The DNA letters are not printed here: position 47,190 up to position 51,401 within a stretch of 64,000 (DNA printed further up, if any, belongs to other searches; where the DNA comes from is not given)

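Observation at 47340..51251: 1303-aa surface protein with seven ~147-bp tandem-repeat propeller blades, a GLUG-like region and a C-terminal PG-binding domain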

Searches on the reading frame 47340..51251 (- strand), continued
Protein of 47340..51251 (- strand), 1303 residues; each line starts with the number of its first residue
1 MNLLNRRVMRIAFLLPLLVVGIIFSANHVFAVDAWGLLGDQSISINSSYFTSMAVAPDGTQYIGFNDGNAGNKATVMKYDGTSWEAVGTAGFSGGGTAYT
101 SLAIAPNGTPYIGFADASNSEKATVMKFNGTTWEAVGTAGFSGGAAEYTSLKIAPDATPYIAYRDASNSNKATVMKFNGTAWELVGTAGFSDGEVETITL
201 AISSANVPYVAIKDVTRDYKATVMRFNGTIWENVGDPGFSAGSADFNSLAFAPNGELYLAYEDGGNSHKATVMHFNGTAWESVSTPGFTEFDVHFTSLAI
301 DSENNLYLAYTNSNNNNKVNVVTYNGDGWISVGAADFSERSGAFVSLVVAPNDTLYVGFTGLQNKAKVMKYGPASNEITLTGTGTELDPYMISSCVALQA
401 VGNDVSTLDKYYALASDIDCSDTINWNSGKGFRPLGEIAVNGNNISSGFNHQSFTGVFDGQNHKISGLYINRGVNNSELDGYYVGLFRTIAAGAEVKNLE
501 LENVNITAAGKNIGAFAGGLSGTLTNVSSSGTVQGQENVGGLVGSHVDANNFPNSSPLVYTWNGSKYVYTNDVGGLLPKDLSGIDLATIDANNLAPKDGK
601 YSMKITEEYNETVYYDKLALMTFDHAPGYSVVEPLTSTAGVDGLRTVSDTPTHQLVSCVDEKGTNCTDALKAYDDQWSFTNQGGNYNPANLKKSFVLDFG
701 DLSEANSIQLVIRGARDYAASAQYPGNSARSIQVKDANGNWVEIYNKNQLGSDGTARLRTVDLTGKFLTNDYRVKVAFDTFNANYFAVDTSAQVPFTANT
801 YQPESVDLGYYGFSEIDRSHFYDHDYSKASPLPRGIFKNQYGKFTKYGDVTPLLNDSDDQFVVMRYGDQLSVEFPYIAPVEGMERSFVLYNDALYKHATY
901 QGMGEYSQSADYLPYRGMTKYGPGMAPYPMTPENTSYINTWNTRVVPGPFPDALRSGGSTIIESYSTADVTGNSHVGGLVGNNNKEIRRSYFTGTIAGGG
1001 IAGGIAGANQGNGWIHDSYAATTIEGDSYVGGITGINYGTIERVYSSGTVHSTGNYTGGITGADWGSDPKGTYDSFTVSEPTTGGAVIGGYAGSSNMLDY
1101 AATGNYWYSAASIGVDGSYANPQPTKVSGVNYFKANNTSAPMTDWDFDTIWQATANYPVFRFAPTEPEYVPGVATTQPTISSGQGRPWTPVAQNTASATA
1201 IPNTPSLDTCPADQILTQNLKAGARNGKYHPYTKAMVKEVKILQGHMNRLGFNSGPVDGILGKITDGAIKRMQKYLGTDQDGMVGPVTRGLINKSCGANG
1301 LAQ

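Call 12: find_homologous_proteins(query=window:47340-51251:-)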
Query window:47340-51251:- (1303 aa): 936 proteins with E <= 0.001 among 8000 candidates; the best 120 are listed.
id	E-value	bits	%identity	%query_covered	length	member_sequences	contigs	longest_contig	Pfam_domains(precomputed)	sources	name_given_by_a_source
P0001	0.0e+0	2978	100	100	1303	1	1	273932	PF12768.14,PF01471.24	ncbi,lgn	ncbi:MAG: peptidoglycan-binding protein [bacterium]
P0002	0.0e+0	1512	75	60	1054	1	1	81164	PF07581.18,PF01471.24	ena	-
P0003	0.0e+0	1481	71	71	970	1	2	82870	PF01471.24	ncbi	-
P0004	0.0e+0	1150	46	26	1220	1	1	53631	PF12768.14,PF19565.5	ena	-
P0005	1.1e-256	874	44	27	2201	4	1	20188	PF12768.14,PF16640.12,PF13449.13,PF20067.6,PF19565.5,PF00041.28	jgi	-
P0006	2.9e-243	829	40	26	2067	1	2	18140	PF21174.4,PF00028.24,PF19565.5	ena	-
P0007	2.6e-235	803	43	25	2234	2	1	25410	PF12768.14,PF17963.8,PF17892.8,PF18962.8,PF17803.8,PF23197.2,PF19565.5,PF19076.7,PF16709.12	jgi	jgi:hypothetical protein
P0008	3.1e-234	799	41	27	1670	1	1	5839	PF12768.14,PF16184.12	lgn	-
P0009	4.4e-233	795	40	26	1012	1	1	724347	PF20844.3,PF19565.5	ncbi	ncbi:MAG: hypothetical protein AB2L14_04205 [Candidatus Xenobiia bacterium LiM19]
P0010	6.5e-232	791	46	28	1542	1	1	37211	PF07495.20,PF12768.14,PF25275.2,PF13750.13,PF19565.5,PF15892.12,PF19077.7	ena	-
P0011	2.3e-222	760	44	26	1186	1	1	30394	PF12768.14,PF18962.8,PF00028.24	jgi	jgi:hypothetical protein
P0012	2.4e-222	760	44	25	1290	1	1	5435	PF12768.14,PF16640.12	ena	-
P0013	6.7e-217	742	44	29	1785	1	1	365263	PF12768.14,PF13385.14,PF18962.8,PF19565.5,PF02210.32,PF00041.28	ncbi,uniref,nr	ncbi:LamG-like jellyroll fold domain-containing protein [uncultured Polaribacter sp.]|uniref:LamG-li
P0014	2.8e-216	740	47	25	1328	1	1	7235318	PF12768.14,PF18657.7,PF18962.8,PF19565.5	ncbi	-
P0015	5.0e-216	739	46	26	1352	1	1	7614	PF12768.14,PF19565.5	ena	-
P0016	1.6e-214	734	38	22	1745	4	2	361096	PF07679.23,PF12768.14,PF13927.13,PF18962.8,PF19565.5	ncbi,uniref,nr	ncbi:T9SS type A sorting domain-containing protein [Rufibacter quisquiliarum]|uniref:Ig-like domain-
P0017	1.6e-202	694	45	27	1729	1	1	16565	PF19092.7,PF18962.8,PF12073.15,PF19921.5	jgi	jgi:type IX secretion system substrate protein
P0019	3.4e-198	680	47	25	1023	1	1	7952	PF12768.14,PF10342.16,PF19565.5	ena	-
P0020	3.3e-197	676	34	28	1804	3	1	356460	PF07679.23,PF12768.14,PF13927.13,PF18962.8,PF19565.5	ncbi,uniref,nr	ncbi:T9SS type A sorting domain-containing protein [Rufibacter sp. LB8]|uniref:T9SS type A sorting d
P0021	1.3e-188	648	44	27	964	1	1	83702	PF12768.14,PF10342.16,PF19565.5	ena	-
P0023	1.3e-186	641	46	27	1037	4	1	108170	PF23171.1,PF20067.6,PF15892.12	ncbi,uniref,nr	ncbi:choice-of-anchor U domain-containing protein [Ottowia thiooxydans]|uniref:choice-of-anchor U do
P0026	2.4e-184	634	42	27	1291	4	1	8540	PF09479.17,PF12768.14,PF19565.5,PF00395.26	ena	-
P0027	8.2e-184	632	43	23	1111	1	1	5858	PF18962.8,PF19565.5,PF19081.7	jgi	jgi:hypothetical protein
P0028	2.7e-183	630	42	33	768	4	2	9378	PF12768.14,PF00028.24,PF19565.5,PF24908.1,PF05345.19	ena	-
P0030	7.4e-180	619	40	28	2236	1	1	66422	PF13385.14,PF18962.8,PF02210.32,PF19081.7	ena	-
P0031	2.8e-179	617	44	26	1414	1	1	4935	PF12768.14,PF18962.8,PF19565.5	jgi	jgi:hypothetical protein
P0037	4.0e-171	590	40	25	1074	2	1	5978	PF12768.14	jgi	jgi:hypothetical protein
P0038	2.5e-170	587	36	28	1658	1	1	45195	PF18676.7,PF18962.8,PF19565.5,PF00041.28,PF16656.12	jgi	-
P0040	4.4e-169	583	46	26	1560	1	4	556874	PF09479.17,PF12768.14,PF00395.26,PF00041.28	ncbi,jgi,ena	-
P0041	2.7e-167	577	42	24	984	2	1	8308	PF18962.8,PF19565.5,PF00041.28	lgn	-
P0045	4.2e-164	567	45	27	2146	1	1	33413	PF23237.2,PF15780.12,PF07610.18,PF02494.23,PF18962.8,PF20844.3,PF16403.12,PF19565.5,PF22544.3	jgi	-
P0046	8.4e-164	566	38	30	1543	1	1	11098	PF13385.14,PF18962.8,PF19565.5,PF19081.7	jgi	jgi:hypothetical protein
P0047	2.4e-163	564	37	26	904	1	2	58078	PF18962.8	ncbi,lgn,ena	-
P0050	1.4e-161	558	44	26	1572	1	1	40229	PF09479.17,PF17164.11,PF18962.8,PF18998.7,PF19565.5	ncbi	ncbi:MAG: InlB B-repeat-containing protein [Bacteroidota bacterium]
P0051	3.0e-161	557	43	27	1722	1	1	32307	PF00404.25,PF25275.2,PF18962.8,PF00028.24,PF13620.13,PF19081.7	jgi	jgi:hypothetical protein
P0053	1.6e-160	555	41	26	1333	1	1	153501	PF12768.14,PF11617.14,PF18962.8,PF19565.5,PF15892.12,PF19081.7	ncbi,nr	ncbi:MAG: T9SS type A sorting domain-containing protein [Flavobacteriales bacterium]|nr:T9SS type A 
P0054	1.6e-158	548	42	25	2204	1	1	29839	PF12768.14,PF20844.3,PF19565.5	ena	-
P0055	3.6e-157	544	39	25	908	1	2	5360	PF12768.14,PF18962.8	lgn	-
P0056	4.2e-157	544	41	29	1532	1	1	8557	PF12768.14,PF25275.2,PF18962.8,PF19565.5,PF00041.28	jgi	jgi:hypothetical protein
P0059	1.0e-153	532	35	27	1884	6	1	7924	PF19408.6,PF00801.27,PF18962.8,PF18911.7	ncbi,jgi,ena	jgi:hypothetical protein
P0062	2.5e-151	524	36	28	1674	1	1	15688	PF09479.17,PF12768.14,PF18998.7,PF19565.5,PF15892.12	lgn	-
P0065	1.1e-150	522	42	28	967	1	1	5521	PF12768.14,PF19565.5,PF01471.24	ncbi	-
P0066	3.4e-146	508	43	30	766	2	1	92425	PF12768.14,PF00028.24,PF19565.5,PF24908.1,PF05345.19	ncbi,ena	-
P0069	7.1e-145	503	44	28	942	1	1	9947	PF13385.14,PF18962.8,PF19565.5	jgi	jgi:hypothetical protein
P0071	1.5e-143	499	38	24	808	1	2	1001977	PF18962.8,PF19565.5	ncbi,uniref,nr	ncbi:T9SS type A sorting domain-containing protein [Flavobacterium sp. GT3R68]|uniref:T9SS type A so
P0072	1.7e-143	499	42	26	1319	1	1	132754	PF07532.18,PF12768.14,PF13927.13,PF18962.8,PF00028.24,PF19565.5,PF15892.12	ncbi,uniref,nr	ncbi:T9SS type A sorting domain-containing protein [Pontibacter fetidus]|uniref:T9SS type A sorting 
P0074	1.9e-142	495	38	27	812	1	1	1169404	PF18962.8,PF19565.5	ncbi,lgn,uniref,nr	ncbi:T9SS type A sorting domain-containing protein [Flavobacterium sp. ENC]|uniref:T9SS type A sorti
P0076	4.1e-142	494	41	31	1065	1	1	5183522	PF18962.8,PF19565.5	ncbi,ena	-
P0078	1.3e-140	489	41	27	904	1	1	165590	PF18962.8,PF19565.5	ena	-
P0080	5.9e-140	487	40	27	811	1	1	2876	PF18962.8,PF19565.5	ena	-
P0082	8.1e-139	483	37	29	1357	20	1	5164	PF12768.14,PF18962.8,PF20844.3,PF19565.5,PF15892.12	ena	-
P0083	2.4e-138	482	43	24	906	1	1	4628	PF12768.14,PF18962.8,PF19565.5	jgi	jgi:hypothetical protein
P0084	3.6e-138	481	40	25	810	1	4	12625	PF18962.8,PF19565.5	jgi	jgi:hypothetical protein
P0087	1.0e-136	476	39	25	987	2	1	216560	PF12768.14,PF18962.8,PF19565.5,PF15892.12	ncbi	-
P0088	1.7e-136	475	39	26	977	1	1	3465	PF12768.14,PF13205.13,PF15892.12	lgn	-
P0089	2.7e-136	475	48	27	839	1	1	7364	PF12768.14,PF19565.5,PF18203.7,PF00041.28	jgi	jgi:hypothetical protein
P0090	6.1e-136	474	40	25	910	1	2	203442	PF22073.3,PF15780.12,PF07610.18,PF18962.8,PF26579.1,PF22066.3,PF22067.3,PF24507.2,PF12371.15,PF22544.3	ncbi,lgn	-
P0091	6.1e-136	474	37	27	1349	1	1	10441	PF12768.14,PF18998.7,PF02368.25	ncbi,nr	ncbi:MAG TPA: Ig-like domain-containing protein [Caproiciproducens sp.]|nr:Ig-like domain-containing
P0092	1.6e-135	472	43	23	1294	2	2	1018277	PF07532.18,PF18962.8,PF00028.24,PF19565.5,PF15892.12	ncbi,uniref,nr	ncbi:Ig-like domain-containing protein [Pontibacter sp. KCTC 32443]|uniref:Ig-like domain-containing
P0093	1.8e-135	472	40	28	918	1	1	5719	PF18962.8,PF19565.5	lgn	-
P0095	9.6e-135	470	36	30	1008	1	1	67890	PF12768.14,PF25275.2,PF19565.5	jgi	-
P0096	1.4e-134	469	40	26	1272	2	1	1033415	PF07532.18,PF12768.14,PF18962.8,PF00028.24,PF19565.5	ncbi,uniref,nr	ncbi:T9SS type A sorting domain-containing protein [Pontibacter burrus]|uniref:T9SS type A sorting d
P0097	6.0e-134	467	40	27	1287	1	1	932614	PF07532.18,PF12768.14,PF18962.8,PF00028.24,PF19565.5,PF15892.12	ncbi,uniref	ncbi:T9SS type A sorting domain-containing protein [Pontibacter sp. H259]|uniref:T9SS type A sorting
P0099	6.9e-134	467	41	25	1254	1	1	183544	PF18962.8,PF00028.24,PF19078.7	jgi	jgi:hypothetical protein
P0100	7.9e-134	467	38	28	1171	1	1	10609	PF12768.14,PF19565.5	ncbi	-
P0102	1.2e-133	466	48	26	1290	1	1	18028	PF09374.16,PF25059.2,PF23197.2,PF19565.5,PF01471.24,PF00041.28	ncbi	-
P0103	1.6e-133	466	38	28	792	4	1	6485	PF12768.14,PF18962.8,PF19565.5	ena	-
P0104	4.2e-132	461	36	24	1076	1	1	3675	PF12768.14,PF18962.8,PF19565.5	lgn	-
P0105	4.7e-132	461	39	25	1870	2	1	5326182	PF13573.13,PF15780.12,PF07610.18,PF18962.8,PF20844.3,PF19565.5,PF22544.3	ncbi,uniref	ncbi:choice-of-anchor D domain-containing protein [Bernardetia sp. MNP-M8]|uniref:choice-of-anchor D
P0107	5.5e-131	457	42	22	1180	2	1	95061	PF18962.8,PF19565.5,PF19081.7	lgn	-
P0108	7.5e-131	457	39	29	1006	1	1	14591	PF12768.14,PF25275.2,PF00028.24,PF19565.5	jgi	jgi:hypothetical protein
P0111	1.8e-130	455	37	26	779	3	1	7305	PF18962.8,PF19565.5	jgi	-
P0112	4.1e-130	454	42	26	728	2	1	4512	PF12768.14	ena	-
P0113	6.3e-130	454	41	27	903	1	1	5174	PF18962.8,PF19565.5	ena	-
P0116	9.9e-129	450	41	26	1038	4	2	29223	PF12768.14,PF25275.2,PF18962.8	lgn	-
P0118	2.8e-128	448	44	26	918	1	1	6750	PF18962.8,PF19565.5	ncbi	ncbi:MAG: T9SS type A sorting domain-containing protein [Ginsengibacter sp.]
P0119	1.0e-127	446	53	26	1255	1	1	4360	PF12768.14,PF17164.11,PF07523.19,PF07676.19,PF01471.24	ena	-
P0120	1.9e-127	445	32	26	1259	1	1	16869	PF00801.27,PF12768.14,PF18962.8,PF18911.7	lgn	-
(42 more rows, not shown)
